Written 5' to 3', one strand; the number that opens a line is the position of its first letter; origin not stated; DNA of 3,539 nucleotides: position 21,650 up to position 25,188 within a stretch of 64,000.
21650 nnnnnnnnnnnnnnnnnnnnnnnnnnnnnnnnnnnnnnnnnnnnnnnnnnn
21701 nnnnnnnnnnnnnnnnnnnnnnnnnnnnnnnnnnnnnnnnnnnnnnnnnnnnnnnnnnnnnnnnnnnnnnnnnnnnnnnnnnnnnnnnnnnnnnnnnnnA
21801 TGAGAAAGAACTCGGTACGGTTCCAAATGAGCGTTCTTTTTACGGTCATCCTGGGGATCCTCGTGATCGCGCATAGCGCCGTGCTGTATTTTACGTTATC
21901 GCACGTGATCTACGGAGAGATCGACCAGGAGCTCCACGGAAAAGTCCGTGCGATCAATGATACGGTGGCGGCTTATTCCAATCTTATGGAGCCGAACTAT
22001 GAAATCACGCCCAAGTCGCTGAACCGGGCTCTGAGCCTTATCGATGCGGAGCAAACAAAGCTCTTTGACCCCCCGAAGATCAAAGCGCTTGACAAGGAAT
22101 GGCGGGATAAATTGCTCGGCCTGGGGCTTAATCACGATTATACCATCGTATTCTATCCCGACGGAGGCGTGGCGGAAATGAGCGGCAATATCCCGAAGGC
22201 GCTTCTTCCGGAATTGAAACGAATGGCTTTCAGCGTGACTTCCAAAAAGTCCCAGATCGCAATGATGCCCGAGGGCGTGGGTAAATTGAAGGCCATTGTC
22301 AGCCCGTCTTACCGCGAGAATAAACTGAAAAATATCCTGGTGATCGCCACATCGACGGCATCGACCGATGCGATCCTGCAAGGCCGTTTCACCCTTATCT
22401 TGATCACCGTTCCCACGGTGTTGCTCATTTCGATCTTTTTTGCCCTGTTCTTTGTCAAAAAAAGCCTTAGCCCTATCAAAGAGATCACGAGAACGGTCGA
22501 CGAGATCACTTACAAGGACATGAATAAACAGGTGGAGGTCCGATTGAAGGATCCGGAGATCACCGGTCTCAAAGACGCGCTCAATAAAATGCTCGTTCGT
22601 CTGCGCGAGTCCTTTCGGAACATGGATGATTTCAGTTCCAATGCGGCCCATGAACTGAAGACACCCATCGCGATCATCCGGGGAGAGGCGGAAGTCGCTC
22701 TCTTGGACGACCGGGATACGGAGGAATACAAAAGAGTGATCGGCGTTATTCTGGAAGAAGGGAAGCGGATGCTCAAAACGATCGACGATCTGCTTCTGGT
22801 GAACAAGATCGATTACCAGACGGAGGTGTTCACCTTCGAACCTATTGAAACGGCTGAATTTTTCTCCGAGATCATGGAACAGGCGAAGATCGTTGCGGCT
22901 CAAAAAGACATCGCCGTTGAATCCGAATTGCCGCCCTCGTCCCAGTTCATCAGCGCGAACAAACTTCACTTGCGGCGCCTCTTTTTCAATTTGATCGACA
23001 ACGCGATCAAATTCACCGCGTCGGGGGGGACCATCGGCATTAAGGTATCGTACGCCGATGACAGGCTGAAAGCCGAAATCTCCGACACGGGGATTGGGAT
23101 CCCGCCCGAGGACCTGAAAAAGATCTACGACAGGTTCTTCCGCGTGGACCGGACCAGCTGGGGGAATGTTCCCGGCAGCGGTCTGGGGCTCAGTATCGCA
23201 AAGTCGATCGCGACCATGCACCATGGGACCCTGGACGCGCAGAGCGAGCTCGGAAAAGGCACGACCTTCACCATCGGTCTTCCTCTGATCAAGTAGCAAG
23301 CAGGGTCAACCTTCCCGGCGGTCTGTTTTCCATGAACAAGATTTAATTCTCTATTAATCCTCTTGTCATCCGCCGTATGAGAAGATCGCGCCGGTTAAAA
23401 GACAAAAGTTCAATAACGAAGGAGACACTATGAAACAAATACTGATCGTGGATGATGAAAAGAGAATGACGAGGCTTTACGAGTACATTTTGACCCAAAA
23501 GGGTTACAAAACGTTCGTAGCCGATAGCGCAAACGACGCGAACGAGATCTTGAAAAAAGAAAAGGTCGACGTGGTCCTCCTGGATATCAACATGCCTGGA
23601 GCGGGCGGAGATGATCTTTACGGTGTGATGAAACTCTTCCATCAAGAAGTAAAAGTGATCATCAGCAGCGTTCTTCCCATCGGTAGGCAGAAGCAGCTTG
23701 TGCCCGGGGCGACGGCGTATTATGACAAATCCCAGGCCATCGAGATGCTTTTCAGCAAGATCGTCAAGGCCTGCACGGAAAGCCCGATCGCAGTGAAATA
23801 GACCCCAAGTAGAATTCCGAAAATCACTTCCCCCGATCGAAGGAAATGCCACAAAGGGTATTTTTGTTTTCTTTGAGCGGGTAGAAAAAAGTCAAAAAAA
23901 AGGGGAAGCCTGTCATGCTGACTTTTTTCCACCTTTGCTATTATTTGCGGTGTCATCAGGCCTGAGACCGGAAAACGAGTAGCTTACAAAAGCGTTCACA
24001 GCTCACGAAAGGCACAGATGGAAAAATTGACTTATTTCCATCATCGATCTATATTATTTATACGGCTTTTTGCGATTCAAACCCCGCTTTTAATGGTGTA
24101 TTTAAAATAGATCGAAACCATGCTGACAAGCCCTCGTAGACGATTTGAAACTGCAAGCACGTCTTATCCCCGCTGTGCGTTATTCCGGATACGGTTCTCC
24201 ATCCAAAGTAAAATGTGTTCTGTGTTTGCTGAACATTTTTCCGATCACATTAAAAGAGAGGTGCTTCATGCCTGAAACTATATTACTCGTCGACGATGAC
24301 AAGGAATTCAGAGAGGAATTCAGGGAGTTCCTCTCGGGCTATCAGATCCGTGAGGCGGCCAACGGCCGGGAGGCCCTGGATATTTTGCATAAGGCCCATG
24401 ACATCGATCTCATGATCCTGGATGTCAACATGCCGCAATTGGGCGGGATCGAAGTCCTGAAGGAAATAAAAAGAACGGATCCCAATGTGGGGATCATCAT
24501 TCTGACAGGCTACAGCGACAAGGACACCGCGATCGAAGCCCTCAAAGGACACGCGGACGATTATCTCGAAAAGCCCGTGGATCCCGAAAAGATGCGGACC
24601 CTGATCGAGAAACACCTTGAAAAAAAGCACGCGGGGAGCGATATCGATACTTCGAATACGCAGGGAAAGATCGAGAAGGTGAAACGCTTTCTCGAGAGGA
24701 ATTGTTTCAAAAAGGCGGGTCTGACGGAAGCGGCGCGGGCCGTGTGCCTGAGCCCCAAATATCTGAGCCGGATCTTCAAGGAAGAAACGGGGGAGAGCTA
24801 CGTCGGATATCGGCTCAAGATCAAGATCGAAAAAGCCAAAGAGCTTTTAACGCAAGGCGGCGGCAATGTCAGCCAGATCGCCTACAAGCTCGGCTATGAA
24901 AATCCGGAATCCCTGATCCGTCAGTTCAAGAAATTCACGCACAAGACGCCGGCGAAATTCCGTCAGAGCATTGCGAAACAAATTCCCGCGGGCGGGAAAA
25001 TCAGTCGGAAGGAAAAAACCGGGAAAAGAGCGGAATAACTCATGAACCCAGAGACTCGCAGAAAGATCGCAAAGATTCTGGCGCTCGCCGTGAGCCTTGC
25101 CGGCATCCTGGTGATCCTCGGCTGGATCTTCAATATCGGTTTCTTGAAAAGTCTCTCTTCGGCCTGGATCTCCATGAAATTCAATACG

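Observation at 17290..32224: Paralogous tiny basic Cys-rich proteins (C-x2-C-x8-9-CCG), each the first gene after a motif copy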

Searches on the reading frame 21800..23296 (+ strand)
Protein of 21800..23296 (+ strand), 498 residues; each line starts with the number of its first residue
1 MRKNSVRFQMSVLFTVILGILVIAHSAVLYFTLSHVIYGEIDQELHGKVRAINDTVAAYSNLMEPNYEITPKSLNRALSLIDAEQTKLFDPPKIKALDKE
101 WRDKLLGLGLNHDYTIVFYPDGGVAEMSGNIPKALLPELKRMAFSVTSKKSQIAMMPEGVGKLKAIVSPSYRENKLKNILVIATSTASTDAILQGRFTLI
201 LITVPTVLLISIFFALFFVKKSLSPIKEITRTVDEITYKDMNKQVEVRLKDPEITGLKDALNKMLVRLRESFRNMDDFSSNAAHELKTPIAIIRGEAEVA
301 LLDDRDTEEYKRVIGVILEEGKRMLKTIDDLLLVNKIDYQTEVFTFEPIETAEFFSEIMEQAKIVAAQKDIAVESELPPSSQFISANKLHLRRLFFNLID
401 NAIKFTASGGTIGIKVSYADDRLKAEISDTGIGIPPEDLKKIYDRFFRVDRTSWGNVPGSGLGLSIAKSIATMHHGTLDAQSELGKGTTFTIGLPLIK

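Call 11: search_protein_families(library=pfam, proteins=[window:21800-23296:+], max_evalue=0.01)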
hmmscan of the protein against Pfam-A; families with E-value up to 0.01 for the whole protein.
window:21800-23296:+ (498 aa): 4 families
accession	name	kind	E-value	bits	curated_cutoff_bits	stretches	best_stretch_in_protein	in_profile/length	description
PF02518.31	HATPase_c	-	4e-29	101.7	26.4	1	388-496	3-109/111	Histidine kinase-, DNA gyrase B-, and HSP90-like ATPase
PF00512.31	HisKA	-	1.4e-15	57.5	26.9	1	275-339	2-65/66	His Kinase A (phospho-acceptor) domain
PF00672.30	HAMP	-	9.5e-05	23.1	25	1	218-270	2-53/53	HAMP domain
PF13589.12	HATPase_c_3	-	0.0066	16.9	25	0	397-443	9-54/137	Histidine kinase-, DNA gyrase B-, and HSP90-like ATPase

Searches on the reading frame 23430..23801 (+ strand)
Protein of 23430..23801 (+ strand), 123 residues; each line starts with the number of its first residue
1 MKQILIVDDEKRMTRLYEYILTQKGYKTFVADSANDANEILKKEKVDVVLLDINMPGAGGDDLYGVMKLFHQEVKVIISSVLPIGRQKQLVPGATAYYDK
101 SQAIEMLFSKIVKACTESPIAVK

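Call 18: search_protein_families(library=pfam, proteins=[window:23430-23801:+], max_evalue=0.001)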
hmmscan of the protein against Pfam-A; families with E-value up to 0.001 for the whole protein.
window:23430-23801:+ (123 aa): 1 family
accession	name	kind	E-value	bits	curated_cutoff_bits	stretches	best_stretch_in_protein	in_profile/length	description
PF00072.30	Response_reg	-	1.4e-17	64.3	30.2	1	4-109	1-108/111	Response regulator receiver domain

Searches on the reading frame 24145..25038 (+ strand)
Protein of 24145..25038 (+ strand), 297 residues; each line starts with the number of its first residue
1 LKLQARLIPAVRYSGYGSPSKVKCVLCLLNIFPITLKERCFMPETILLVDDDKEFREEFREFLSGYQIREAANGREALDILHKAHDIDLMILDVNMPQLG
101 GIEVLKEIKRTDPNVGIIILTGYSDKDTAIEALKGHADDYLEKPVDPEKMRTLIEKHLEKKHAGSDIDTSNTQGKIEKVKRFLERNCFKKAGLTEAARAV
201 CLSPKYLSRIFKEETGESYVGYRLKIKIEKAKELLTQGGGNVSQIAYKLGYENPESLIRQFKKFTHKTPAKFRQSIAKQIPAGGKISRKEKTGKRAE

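Call 18: search_protein_families(library=pfam, proteins=[window:24145-25038:+], max_evalue=0.001)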
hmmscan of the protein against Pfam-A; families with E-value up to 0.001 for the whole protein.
window:24145-25038:+ (297 aa): 3 families
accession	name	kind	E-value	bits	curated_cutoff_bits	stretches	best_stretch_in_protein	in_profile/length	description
PF00072.30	Response_reg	-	5e-31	107.6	30.2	1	46-154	1-110/111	Response regulator receiver domain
PF12833.13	HTH_18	-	6e-23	81.4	33.6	1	197-274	2-79/80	Helix-turn-helix domain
PF00165.29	HTH_AraC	-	9e-12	45.3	26.6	2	193-223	11-41/42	Bacterial regulatory helix-turn-helix proteins, AraC family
